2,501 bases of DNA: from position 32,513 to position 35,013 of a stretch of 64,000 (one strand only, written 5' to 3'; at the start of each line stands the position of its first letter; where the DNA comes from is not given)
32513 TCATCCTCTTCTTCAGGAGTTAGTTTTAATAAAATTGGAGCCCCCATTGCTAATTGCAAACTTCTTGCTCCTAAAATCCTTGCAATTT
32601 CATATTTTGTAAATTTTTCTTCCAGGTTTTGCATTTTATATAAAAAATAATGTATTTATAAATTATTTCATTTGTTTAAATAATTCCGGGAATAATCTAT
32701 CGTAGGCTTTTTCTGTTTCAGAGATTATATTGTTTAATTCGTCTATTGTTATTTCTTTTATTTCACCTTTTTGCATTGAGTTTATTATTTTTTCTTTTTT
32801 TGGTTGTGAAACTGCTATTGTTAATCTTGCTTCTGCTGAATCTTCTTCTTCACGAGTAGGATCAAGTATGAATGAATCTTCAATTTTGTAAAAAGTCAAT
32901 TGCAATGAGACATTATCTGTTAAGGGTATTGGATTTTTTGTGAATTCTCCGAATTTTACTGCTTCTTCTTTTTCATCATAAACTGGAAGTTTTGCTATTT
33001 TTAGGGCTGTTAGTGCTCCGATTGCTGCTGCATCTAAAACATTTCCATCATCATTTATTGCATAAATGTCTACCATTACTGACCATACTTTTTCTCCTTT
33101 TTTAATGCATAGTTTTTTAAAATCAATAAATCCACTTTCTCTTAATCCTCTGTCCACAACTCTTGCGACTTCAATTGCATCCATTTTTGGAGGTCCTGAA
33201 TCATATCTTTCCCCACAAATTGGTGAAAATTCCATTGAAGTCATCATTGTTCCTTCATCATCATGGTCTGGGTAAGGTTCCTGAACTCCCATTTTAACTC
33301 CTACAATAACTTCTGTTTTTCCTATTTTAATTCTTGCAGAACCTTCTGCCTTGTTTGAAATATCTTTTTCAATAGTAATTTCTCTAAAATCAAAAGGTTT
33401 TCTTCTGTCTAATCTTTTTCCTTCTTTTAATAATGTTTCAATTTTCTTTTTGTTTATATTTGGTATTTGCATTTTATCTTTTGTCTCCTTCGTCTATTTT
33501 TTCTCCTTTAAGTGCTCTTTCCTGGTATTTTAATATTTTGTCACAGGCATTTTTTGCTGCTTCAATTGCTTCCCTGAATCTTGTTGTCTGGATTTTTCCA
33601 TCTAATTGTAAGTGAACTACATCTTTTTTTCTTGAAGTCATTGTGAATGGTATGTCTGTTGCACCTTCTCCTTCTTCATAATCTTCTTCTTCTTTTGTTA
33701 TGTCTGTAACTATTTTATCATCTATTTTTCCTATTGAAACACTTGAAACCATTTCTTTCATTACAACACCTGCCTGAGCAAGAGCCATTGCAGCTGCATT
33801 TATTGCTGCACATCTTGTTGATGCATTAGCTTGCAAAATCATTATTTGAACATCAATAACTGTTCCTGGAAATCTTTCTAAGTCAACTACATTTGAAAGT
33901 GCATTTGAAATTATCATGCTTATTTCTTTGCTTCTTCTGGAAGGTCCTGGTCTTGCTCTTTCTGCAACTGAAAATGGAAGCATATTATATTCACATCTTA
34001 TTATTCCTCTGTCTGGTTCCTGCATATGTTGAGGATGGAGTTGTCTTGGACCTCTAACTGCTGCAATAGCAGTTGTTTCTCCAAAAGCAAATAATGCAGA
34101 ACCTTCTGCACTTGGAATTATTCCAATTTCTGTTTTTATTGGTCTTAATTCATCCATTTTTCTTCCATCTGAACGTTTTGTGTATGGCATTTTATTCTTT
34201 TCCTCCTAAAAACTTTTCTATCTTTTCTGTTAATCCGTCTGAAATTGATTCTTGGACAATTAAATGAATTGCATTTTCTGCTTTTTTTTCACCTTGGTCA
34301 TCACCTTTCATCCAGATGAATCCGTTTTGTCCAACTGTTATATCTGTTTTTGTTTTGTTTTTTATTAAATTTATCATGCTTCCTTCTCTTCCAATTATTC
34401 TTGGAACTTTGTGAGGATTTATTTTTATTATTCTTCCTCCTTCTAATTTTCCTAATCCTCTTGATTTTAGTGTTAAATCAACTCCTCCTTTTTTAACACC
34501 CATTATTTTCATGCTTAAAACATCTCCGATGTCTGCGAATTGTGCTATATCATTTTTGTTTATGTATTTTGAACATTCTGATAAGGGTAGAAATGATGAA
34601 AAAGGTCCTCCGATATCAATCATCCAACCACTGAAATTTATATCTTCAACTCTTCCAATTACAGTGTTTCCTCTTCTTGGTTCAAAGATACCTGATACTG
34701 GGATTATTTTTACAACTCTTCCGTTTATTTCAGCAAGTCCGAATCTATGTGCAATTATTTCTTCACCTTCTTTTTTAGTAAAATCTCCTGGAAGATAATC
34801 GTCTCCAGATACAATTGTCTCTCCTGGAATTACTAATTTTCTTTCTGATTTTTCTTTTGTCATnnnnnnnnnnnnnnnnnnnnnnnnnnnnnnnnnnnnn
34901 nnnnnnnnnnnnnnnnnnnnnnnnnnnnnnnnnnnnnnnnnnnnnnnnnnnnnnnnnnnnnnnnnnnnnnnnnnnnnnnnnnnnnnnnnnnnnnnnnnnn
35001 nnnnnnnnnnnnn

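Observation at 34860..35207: Bacterial-type CsrA homologue hard-wired into the archaeal proteasome-SBDS-exosome superoperon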

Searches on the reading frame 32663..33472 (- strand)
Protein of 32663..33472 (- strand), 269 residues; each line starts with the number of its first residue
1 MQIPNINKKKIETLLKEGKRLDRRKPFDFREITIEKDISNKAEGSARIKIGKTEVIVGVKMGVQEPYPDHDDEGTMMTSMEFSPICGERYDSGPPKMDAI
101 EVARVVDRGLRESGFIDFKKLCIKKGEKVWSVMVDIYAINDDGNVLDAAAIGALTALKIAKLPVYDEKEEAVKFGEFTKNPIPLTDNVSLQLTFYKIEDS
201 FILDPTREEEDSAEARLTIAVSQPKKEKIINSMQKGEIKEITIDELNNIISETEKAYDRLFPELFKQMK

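Call 3: search_protein_families(library=pfam, proteins=[window:32663-33472:-], max_evalue=0.01)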
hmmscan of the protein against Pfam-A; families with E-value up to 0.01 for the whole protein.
window:32663-33472:- (269 aa): 2 families
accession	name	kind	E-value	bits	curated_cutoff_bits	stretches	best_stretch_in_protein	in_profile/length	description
PF01138.27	RNase_PH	-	4e-30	105.3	25.5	1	28-163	1-130/130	3' exoribonuclease family, domain 1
PF03725.20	RNase_PH_C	-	1.5e-09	38.1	20.8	1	193-250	7-61/67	3' exoribonuclease family, domain 2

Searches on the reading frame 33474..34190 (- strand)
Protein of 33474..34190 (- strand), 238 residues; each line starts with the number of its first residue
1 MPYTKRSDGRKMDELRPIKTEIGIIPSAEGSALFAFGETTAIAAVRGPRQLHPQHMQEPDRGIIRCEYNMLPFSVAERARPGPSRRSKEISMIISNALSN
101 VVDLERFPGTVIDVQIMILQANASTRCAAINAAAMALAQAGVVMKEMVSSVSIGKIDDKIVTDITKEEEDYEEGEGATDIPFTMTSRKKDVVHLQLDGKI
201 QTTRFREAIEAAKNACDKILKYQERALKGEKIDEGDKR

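Call 3: search_protein_families(library=pfam, proteins=[window:33474-34190:-], max_evalue=0.01)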
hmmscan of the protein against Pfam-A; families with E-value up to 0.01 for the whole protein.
window:33474-34190:- (238 aa): 2 families
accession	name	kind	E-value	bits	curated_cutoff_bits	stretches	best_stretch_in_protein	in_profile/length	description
PF01138.27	RNase_PH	-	2.2e-32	112.6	25.5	1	14-142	1-129/130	3' exoribonuclease family, domain 1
PF03725.20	RNase_PH_C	-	6.5e-12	45.7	20.8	1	147-214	2-66/67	3' exoribonuclease family, domain 2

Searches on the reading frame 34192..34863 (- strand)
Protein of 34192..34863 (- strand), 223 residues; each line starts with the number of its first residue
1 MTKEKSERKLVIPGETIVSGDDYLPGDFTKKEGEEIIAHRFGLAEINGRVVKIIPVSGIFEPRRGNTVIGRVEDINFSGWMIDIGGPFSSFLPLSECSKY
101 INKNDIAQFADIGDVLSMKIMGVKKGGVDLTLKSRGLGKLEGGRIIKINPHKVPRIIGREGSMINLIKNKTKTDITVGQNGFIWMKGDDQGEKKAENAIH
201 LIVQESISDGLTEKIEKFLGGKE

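Call 3: search_protein_families(library=pfam, proteins=[window:34192-34863:-], max_evalue=0.01)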
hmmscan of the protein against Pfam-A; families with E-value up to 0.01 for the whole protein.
window:34192-34863:- (223 aa): 7 families
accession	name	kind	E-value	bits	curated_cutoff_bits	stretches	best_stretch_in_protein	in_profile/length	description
PF15985.11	KH_6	-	2.5e-08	34.6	27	1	143-189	1-45/47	KH domain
PF00013.35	KH_1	-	9.1e-08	32.2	21.5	1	146-199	4-64/66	KH domain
PF21266.3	RRP4_S1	-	5.3e-05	23.8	27.3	1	61-97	3-39/73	RRP4, S1 domain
PF22625.2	ECR1_N_2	-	9e-05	22.6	27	1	8-56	1-50/51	Exosome RNA binding protein RRP4 N-terminal domain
PF07650.23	KH_2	-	0.0036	17.5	22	1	145-181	28-64/78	KH domain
PF22675.2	KH-I_KHDC4-BBP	-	0.0066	16.7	30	1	153-209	8-62/76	KHDC4/BBP-like, KH-domain type I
PF14382.12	ECR1_N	-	0.0067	16.6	27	0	10-46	1-37/38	Exosome complex exonuclease RRP4 N-terminal region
